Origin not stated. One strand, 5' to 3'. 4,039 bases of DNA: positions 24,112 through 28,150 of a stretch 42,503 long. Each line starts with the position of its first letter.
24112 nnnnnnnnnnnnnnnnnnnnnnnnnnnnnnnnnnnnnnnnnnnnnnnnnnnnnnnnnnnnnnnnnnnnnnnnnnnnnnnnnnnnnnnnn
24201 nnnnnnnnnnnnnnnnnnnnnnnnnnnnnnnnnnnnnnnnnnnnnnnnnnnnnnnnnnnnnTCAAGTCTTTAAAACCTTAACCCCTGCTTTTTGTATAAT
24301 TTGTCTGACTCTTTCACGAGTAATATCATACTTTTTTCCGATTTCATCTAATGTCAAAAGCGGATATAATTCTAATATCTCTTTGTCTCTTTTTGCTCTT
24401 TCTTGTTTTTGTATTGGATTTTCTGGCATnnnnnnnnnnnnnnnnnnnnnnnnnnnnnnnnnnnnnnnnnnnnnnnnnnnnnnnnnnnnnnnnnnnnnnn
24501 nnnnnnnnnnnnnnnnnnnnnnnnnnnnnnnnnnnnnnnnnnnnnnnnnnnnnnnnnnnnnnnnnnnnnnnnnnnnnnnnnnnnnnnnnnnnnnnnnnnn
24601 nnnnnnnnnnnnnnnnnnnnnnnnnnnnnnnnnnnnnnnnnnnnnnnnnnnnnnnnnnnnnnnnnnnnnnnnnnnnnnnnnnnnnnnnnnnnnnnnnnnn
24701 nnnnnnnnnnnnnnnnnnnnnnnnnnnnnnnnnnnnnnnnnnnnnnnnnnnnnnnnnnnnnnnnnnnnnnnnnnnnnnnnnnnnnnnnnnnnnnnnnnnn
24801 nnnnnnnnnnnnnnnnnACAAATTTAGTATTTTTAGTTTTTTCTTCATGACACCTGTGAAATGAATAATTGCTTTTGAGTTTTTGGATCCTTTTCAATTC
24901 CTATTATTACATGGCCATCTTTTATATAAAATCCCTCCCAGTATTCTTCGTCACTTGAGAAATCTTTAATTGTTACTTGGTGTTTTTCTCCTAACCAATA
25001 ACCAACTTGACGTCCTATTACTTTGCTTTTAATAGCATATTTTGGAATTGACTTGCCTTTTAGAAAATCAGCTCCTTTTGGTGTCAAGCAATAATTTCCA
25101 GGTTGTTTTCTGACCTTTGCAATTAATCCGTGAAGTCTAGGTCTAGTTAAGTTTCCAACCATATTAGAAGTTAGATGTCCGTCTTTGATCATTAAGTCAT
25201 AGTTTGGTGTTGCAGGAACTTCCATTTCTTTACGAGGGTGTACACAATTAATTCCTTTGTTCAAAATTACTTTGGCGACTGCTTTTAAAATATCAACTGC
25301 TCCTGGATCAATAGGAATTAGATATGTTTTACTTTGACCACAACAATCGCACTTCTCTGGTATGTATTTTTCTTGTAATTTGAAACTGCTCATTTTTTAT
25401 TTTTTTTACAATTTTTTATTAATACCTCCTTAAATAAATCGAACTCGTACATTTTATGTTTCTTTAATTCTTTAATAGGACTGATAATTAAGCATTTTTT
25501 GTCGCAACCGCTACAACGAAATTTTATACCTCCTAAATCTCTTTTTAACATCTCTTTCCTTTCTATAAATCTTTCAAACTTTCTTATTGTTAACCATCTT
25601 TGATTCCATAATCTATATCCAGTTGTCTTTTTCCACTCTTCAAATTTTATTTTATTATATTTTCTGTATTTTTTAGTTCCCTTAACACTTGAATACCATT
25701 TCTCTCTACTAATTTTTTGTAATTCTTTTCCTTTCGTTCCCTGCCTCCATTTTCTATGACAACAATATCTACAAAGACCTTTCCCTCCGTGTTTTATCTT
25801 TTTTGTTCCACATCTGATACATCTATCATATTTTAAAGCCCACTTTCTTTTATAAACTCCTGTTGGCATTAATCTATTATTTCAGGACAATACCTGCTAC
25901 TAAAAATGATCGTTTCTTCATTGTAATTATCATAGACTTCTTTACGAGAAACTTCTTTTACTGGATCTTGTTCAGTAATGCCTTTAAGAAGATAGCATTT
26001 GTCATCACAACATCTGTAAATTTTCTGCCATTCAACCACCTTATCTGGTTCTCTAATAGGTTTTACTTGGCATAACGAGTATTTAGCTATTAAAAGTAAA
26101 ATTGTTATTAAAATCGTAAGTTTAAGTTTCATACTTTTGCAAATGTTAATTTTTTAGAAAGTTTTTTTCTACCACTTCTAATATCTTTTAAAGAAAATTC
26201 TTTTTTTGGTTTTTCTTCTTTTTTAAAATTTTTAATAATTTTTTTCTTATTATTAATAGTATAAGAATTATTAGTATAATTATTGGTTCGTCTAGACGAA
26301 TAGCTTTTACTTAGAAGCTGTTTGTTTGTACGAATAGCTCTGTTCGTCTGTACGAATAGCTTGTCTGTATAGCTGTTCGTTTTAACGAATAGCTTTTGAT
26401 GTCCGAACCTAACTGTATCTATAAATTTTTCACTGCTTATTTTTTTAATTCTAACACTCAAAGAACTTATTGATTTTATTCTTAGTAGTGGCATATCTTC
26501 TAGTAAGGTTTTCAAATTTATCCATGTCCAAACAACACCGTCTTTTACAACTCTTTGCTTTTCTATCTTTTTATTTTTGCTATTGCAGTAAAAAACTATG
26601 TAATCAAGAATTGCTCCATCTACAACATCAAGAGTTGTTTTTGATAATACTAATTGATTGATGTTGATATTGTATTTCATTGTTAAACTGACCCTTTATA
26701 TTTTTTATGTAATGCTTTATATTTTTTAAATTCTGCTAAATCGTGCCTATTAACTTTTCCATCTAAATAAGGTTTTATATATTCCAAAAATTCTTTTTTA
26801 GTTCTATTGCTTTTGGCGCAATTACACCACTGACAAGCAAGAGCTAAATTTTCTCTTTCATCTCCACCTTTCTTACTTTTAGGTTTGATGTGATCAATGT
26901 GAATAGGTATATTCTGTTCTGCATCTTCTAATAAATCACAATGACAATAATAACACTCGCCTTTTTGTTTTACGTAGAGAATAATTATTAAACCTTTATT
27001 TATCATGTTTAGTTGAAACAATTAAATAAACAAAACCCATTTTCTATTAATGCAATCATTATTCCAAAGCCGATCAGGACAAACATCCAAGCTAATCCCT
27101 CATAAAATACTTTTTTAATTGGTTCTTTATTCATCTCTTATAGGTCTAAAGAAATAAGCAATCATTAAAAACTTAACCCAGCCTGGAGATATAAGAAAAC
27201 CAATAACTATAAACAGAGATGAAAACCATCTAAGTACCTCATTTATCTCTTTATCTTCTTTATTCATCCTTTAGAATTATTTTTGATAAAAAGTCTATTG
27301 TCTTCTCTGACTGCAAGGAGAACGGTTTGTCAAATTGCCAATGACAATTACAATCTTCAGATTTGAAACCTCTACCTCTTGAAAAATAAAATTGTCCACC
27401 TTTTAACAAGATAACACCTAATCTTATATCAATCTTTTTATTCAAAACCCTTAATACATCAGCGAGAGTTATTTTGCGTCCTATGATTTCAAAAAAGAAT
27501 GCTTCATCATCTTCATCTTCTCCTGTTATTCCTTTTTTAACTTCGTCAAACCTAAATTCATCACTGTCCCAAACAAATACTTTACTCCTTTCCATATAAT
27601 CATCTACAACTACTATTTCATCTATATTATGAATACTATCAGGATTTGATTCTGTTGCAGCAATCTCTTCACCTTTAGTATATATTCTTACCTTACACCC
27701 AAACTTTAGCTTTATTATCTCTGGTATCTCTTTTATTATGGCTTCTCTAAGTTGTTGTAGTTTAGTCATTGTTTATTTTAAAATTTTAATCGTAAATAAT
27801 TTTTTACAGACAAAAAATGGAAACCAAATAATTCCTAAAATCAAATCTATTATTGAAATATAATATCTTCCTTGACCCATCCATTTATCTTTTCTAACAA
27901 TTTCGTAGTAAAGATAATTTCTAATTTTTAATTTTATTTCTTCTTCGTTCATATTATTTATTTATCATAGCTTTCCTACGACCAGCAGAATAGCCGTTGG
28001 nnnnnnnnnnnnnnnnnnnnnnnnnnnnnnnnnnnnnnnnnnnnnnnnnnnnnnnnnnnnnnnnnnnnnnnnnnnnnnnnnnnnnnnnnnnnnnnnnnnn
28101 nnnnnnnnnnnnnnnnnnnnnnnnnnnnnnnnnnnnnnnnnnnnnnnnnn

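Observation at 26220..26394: Lambda-style replication origin: four helically phased iterons inside the putative initiator gene, and no phage replisome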

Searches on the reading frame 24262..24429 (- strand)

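Call 92: search_protein_families(library=phrogs, max_evalue=0.001, proteins=[window:24262-24429:-])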
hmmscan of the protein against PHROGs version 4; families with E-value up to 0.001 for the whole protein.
window:24262-24429:- (55 aa): 1 family
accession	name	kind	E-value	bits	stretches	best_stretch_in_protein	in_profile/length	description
phrog_351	-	transcription regulation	7.8e-05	22.4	1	14-48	679-718/928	RNA polymerase sigma factor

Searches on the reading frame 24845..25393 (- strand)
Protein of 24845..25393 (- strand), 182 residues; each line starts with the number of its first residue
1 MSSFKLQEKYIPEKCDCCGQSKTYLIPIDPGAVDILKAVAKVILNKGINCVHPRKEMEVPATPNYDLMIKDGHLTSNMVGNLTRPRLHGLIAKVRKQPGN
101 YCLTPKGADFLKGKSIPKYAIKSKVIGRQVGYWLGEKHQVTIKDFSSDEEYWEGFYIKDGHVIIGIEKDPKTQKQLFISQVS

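Call 8: search_protein_families(library=pfam, max_evalue=0.01, proteins=[window:24845-25393:-])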
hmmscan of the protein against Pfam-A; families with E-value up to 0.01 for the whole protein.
window:24845-25393:- (182 aa): 0 families

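Call 9: search_protein_families(library=phrogs, max_evalue=0.01, proteins=[window:24845-25393:-])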
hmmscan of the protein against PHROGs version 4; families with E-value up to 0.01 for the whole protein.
window:24845-25393:- (182 aa): 0 families

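Call 82: find_homologous_proteins(query=window:24845-25393:-, max_evalue=0.001)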
Query window:24845-25393:- (182 aa): 50 proteins with E <= 0.001 among 76 candidates.
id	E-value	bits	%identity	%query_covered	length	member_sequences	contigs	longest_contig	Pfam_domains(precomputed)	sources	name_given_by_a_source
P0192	3.9e-109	381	92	99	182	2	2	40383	-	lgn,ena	-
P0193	5.5e-84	299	74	98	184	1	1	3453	-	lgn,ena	-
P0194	9.3e-84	298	75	97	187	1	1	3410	-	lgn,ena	-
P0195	9.7e-83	294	74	98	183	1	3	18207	-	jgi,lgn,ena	-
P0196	2.3e-79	283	70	98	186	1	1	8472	-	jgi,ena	-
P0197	7.6e-78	279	70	97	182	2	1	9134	-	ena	-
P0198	6.3e-76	272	68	98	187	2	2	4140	-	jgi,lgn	-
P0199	1.2e-75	271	68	98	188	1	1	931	-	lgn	-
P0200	1.0e-74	268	65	98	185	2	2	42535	-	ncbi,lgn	-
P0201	2.0e-74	267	67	99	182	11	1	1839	-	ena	-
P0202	9.3e-74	265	66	97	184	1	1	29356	-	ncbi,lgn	-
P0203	9.0e-73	262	65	98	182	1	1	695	-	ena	-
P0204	1.1e-72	262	65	98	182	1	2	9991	-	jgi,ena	-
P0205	4.1e-72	260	66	97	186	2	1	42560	-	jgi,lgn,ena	-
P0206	1.3e-71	258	66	99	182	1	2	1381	-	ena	-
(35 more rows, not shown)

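Call 85: search_solved_structures(query=A6, max_evalue=1)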
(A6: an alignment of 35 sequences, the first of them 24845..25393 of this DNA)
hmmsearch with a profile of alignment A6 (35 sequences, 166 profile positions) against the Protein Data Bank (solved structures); distinct sequences matched with E-value up to 1: 4.
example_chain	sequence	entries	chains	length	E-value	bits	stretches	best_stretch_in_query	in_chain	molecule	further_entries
6w1x_I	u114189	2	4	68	0.41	13.5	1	44-89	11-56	anti-CRISPR AcrIF9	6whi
7ucw_A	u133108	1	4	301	0.46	13.3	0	27-88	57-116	Decr1 protein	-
4qiw_A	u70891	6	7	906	0.71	12.7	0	58-100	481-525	DNA-directed RNA polymerase | DNA-directed RNA polymerase subunit | DNA-directed RNA polymerase subunit A'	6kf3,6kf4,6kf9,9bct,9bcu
6spb_4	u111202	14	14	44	0.96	12.3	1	66-95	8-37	50S ribosomal protein L34 | Large ribosomal subunit protein bL34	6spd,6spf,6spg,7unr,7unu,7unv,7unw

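Call 89: predict_structure(alignment_id=A6)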
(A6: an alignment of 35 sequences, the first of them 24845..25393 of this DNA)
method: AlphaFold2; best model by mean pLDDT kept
length: 182 residues; sequences in the alignment: 35
mean_pLDDT: 86.5   pTM: 0.82
mean pLDDT of the five models: 86.5, 85.0, 84.3, 83.7, 83.6
residues with pLDDT >= 90: 125; 70-90: 23; 50-70: 30; < 50: 4
segments of 3 or more residues with pLDDT < 50: 180-182
pLDDT, mean of each block of 10 residues (from residue 1): 64 94 96 96 92 97 91 96 97 96 94 94 95 95 77 68 64 59 42
secondary structure, 60 per line:
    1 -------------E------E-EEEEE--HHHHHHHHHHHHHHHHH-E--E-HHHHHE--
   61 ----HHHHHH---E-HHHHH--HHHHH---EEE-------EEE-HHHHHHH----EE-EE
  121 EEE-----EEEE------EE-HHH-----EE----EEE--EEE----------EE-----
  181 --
elements in order: E23-27 H30-46 H53-57 H65-70 H76-80 H83-87 E91-93 E101-103 H105-111 E119-123 E129-132 E156-158 E161-163

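Call 91: fold_search(model_id=the predicted structure, library=pdb)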
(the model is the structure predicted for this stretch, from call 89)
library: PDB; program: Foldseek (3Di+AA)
matches with E <= 10: 182; with E <= 0.001: 0
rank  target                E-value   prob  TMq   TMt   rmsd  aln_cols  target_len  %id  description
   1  9xrl_H                2.8e-01  0.54  0.27  0.08   4.8        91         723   12  Structure of mouse cytoplasmic lattice (CPL) repeating unit (released 2026-03-18)
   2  7nyw_E                3.9e-01  0.51  0.28  0.25   7.0       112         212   13  Cryo-EM structure of the MukBEF-MatP-DNA head module (released 2021-07-07)
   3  9xrl_i                4.1e-01  0.30  0.23  0.07   5.9        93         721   13  Structure of mouse cytoplasmic lattice (CPL) repeating unit (released 2026-03-18)
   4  1zao                  4.4e-01  0.11  0.24  0.17  13.9       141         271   12  Crystal Structure of A.fulgidus Rio2 Kinase Complexed With ATP and Manganese Ions (released 2005-06-21)
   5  9xrl_Q                4.7e-01  0.33  0.25  0.09   5.7        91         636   14  Structure of mouse cytoplasmic lattice (CPL) repeating unit (released 2026-03-18)
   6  3rpu_H                5.6e-01  0.23  0.23  0.22   7.1        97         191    9  Crystal structure of the MukE-MukF complex (released 2012-03-14)
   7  3euh_D                6.0e-01  0.23  0.24  0.23   6.2        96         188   10  Crystal Structure of the MukE-MukF Complex (released 2009-01-20)
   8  9xrl_h                6.8e-01  0.33  0.27  0.08   4.9        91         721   12  Structure of mouse cytoplasmic lattice (CPL) repeating unit (released 2026-03-18)
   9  9gm9_Q                8.2e-01  0.38  0.28  0.38   6.8       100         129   11  MukBEF in a DNA capture state (released 2025-03-26)
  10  3euh_C                8.2e-01  0.20  0.23  0.21   7.1       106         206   12  Crystal Structure of the MukE-MukF Complex (released 2009-01-20)
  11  9ln6_A                8.7e-01  0.25  0.28  0.07   5.3        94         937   14  Structure of human NLRP14-UHRF1 complex (released 2026-03-18)
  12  3rpu_G                1.1e+00  0.25  0.28  0.25   6.8       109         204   11  Crystal structure of the MukE-MukF complex (released 2012-03-14)
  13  3rpu_Y                1.1e+00  0.14  0.23  0.21   7.8       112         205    9  Crystal structure of the MukE-MukF complex (released 2012-03-14)
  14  4b8x_A                1.1e+00  0.11  0.22  0.27   7.1        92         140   25  Near atomic resolution crystal structure of Sco5413, a MarR family transcriptional regulator from Streptomyces coelico (released 2012-10-17)
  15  5n4w_A                1.3e+00  0.15  0.23  0.07   6.0        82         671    7  Crystal structure of the Cul2-Rbx1-EloBC-VHL ubiquitin ligase complex (released 2017-06-07)
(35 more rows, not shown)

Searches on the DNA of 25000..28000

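Call 55: search_rna_families(source=window, start=25000, end=28000, threshold=evalue, max_evalue=1)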
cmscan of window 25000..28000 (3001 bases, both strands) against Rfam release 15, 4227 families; matches with E-value up to 1: 0.
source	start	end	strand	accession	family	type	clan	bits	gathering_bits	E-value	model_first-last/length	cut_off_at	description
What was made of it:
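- There is no Rfam match (call 55).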
